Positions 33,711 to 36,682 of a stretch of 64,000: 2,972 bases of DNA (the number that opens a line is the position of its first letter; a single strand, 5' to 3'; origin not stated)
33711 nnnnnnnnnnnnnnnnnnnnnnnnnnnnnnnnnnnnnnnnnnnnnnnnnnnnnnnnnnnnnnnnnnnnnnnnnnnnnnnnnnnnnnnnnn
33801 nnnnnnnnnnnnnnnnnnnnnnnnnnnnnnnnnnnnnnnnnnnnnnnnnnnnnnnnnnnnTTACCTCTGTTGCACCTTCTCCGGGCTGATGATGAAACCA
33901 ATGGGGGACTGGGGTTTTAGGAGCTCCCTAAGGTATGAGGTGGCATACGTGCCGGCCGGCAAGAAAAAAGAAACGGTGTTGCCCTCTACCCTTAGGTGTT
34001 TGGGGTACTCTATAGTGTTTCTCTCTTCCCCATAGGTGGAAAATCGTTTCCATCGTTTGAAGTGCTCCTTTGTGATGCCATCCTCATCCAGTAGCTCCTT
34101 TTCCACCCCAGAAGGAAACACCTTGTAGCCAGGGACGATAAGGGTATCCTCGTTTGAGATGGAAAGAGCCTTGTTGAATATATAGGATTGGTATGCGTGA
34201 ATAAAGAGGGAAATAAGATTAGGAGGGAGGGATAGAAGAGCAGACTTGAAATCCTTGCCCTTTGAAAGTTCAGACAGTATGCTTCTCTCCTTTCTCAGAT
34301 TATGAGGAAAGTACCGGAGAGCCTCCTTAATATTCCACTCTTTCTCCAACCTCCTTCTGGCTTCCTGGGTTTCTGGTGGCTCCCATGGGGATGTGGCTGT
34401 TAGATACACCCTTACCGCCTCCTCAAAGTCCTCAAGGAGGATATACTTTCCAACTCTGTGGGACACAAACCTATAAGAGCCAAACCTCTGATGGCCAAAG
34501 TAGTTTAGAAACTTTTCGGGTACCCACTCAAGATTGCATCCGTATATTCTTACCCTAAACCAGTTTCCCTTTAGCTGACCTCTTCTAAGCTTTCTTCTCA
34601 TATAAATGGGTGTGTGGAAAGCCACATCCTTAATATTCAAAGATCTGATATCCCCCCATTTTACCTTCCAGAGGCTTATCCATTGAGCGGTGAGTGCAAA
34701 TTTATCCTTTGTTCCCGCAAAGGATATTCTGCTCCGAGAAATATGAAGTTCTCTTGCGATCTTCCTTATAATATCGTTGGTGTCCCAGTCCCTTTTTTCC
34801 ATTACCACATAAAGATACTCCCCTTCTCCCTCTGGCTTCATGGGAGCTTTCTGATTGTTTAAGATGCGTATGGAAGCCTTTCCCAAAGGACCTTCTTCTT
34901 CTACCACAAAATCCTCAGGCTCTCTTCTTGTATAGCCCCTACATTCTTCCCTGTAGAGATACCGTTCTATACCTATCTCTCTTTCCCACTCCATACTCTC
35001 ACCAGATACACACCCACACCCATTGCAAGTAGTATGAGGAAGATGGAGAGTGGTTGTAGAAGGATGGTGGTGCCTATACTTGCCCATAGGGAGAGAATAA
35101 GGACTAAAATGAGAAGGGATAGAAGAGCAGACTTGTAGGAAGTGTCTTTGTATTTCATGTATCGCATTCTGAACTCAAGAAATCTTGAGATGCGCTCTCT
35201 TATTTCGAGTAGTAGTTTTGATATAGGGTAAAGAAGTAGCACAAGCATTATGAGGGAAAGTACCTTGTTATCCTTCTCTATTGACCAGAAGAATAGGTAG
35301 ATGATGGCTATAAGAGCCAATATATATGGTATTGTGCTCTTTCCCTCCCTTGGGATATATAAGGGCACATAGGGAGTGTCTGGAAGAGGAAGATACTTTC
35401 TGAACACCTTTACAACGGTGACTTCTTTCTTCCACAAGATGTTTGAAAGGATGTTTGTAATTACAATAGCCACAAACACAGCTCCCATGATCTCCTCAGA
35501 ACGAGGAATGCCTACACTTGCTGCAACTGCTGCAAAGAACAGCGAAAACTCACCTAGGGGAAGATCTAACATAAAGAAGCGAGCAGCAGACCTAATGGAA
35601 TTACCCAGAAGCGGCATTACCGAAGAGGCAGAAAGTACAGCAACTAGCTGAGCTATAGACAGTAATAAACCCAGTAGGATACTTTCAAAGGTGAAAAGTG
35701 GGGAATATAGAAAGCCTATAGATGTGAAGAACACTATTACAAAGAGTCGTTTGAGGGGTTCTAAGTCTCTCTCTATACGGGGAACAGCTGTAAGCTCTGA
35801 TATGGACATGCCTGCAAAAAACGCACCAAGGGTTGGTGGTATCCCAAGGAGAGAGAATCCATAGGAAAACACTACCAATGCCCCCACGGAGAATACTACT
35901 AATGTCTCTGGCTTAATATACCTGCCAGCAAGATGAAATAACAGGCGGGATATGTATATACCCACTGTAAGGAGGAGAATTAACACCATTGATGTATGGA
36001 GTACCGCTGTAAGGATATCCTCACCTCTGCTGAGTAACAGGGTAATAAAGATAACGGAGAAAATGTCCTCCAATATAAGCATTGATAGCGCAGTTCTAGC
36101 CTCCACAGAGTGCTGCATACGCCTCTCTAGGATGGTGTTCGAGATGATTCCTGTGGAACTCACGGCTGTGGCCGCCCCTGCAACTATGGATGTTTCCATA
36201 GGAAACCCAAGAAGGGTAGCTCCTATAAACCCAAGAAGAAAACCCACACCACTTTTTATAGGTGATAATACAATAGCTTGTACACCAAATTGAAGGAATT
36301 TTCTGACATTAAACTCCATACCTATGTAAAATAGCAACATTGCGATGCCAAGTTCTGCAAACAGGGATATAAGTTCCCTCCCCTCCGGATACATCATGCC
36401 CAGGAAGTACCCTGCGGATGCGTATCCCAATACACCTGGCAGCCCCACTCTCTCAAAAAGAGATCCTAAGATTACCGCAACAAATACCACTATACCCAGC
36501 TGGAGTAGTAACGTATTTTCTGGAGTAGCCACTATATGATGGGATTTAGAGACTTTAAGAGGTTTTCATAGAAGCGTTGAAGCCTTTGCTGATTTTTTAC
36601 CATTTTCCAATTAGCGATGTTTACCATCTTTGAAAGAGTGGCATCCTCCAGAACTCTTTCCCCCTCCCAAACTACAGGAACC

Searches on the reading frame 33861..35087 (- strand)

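Call 67: search_protein_families(library=pfam, proteins=[window:33861-35087:-], max_evalue=0.00001)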
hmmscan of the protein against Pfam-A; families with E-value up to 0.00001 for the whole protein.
window:33861-35087:- (408 aa): 1 family
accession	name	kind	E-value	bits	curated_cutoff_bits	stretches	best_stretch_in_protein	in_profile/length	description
PF01142.23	TruD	-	6.7e-93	312.2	27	2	38-310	2-279/412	tRNA pseudouridine synthase D (TruD)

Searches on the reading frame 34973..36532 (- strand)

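Call 67: search_protein_families(library=pfam, proteins=[window:34973-36532:-], max_evalue=0.00001)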
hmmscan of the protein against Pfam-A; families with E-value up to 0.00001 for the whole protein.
window:34973-36532:- (519 aa): 1 family
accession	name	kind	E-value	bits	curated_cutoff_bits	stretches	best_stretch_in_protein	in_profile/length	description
PF00999.27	Na_H_Exchanger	-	1.6e-32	113.3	26.2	1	17-366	2-373/375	Sodium/hydrogen exchanger, transmembrane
